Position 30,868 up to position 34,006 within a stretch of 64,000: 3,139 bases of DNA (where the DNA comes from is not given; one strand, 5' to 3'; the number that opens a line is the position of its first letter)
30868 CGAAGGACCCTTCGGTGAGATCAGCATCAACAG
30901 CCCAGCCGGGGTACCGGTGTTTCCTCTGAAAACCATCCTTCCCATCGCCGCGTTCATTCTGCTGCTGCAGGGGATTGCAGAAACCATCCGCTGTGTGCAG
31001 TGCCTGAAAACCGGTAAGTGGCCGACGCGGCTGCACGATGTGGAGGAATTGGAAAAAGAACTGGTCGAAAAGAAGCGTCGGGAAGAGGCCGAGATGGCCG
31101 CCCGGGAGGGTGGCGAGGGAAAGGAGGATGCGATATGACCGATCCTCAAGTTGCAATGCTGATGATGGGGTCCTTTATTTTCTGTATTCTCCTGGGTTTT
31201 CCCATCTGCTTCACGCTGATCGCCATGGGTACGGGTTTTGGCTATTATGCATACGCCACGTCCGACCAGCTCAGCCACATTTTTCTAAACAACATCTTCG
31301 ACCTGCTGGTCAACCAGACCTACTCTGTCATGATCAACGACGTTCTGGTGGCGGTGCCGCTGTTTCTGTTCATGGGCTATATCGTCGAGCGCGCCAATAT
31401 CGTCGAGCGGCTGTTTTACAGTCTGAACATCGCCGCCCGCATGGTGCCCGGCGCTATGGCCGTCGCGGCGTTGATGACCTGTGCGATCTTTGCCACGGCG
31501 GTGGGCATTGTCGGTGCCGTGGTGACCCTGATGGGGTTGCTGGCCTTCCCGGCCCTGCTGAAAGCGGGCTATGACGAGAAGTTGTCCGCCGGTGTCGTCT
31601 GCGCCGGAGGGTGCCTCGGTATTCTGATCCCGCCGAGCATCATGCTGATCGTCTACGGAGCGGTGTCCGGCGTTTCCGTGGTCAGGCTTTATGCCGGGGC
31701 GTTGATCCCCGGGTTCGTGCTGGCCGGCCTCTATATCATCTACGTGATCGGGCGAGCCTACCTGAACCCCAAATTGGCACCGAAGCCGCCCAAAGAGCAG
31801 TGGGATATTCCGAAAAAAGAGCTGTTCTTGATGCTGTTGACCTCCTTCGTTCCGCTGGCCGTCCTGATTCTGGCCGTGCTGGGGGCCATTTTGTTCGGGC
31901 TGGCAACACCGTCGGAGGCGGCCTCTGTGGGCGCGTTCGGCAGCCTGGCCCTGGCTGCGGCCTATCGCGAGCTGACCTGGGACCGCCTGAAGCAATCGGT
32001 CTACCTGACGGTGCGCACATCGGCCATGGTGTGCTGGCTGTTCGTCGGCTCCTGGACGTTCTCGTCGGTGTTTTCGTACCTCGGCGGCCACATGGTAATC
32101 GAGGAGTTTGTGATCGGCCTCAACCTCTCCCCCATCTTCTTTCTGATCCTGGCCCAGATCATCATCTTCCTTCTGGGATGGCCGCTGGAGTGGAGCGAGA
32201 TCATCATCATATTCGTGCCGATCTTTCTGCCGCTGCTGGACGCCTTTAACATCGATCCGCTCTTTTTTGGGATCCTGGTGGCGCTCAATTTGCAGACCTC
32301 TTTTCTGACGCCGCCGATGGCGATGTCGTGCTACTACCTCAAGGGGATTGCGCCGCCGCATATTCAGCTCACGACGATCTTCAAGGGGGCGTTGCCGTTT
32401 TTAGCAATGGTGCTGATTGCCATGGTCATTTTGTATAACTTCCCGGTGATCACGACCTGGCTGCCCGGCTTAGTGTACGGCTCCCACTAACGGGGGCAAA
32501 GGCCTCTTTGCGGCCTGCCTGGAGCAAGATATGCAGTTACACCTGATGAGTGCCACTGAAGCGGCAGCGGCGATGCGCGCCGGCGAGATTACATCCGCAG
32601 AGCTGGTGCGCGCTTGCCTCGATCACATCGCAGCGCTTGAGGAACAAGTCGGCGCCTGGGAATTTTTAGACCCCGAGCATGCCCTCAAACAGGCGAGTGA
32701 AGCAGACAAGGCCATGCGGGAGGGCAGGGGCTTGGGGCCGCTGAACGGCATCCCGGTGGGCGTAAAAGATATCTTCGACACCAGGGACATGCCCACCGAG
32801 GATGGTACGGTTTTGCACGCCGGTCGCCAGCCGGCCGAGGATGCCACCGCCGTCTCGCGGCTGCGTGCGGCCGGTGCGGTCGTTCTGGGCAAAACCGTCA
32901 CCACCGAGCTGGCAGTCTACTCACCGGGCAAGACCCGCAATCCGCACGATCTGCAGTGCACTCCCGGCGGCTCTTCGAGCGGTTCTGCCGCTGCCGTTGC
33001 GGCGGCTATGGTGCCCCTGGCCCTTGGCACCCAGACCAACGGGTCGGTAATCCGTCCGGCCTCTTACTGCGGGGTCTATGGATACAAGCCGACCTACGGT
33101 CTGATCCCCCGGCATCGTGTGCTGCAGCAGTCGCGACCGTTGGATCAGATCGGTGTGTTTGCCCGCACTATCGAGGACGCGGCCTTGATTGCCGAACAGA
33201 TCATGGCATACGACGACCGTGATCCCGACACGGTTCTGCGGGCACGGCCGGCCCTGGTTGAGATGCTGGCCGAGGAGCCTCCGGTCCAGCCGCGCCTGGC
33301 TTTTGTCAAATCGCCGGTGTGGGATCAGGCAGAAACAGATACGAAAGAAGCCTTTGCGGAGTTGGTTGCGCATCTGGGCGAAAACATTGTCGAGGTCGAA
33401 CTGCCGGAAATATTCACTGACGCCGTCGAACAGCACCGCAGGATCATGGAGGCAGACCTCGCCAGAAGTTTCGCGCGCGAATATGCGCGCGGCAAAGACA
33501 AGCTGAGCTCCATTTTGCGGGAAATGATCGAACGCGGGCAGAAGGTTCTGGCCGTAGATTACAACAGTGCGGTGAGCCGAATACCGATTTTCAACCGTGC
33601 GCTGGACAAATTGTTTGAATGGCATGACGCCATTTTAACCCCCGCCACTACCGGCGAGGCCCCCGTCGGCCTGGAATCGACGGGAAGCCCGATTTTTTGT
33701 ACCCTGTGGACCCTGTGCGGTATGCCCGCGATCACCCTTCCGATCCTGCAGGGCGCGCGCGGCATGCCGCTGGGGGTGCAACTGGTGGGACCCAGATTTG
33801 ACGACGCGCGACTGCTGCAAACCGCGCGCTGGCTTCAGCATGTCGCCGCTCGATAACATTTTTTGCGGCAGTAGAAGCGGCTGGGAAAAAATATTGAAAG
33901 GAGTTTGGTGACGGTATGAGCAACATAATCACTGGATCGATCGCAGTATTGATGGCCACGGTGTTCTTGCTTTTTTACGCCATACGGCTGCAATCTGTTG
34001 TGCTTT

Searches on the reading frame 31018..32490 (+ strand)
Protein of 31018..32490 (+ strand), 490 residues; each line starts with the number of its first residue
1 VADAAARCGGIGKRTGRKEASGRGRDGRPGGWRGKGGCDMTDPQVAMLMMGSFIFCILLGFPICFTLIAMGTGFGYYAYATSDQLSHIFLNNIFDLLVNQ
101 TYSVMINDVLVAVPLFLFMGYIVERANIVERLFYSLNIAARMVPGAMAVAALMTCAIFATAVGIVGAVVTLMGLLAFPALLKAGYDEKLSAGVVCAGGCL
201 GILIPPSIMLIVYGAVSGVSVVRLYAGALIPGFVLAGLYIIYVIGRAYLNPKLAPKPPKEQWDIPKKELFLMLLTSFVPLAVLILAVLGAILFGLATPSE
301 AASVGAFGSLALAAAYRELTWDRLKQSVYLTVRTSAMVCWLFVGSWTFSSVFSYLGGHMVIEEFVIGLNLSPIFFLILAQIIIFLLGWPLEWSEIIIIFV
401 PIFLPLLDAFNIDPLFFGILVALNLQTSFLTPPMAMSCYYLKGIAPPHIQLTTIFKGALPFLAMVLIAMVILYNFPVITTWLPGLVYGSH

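Call 108: search_protein_families(library=pfam, proteins=[window:31018-32490:+], max_evalue=0.00001)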
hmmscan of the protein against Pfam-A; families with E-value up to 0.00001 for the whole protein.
window:31018-32490:+ (490 aa): 1 family
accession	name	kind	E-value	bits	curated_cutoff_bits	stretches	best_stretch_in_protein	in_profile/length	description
PF06808.19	DctM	-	4.3e-73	246.9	23.8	1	51-476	2-411/413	Tripartite ATP-independent periplasmic transporter, DctM component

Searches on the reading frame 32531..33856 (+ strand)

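Call 108: search_protein_families(library=pfam, proteins=[window:32531-33856:+], max_evalue=0.00001)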
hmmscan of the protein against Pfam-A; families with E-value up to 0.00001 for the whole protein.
window:32531-33856:+ (441 aa): 1 family
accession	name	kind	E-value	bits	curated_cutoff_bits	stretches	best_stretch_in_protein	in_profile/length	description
PF01425.27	Amidase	-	1.9e-92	311.1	27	1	24-429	1-445/445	Amidase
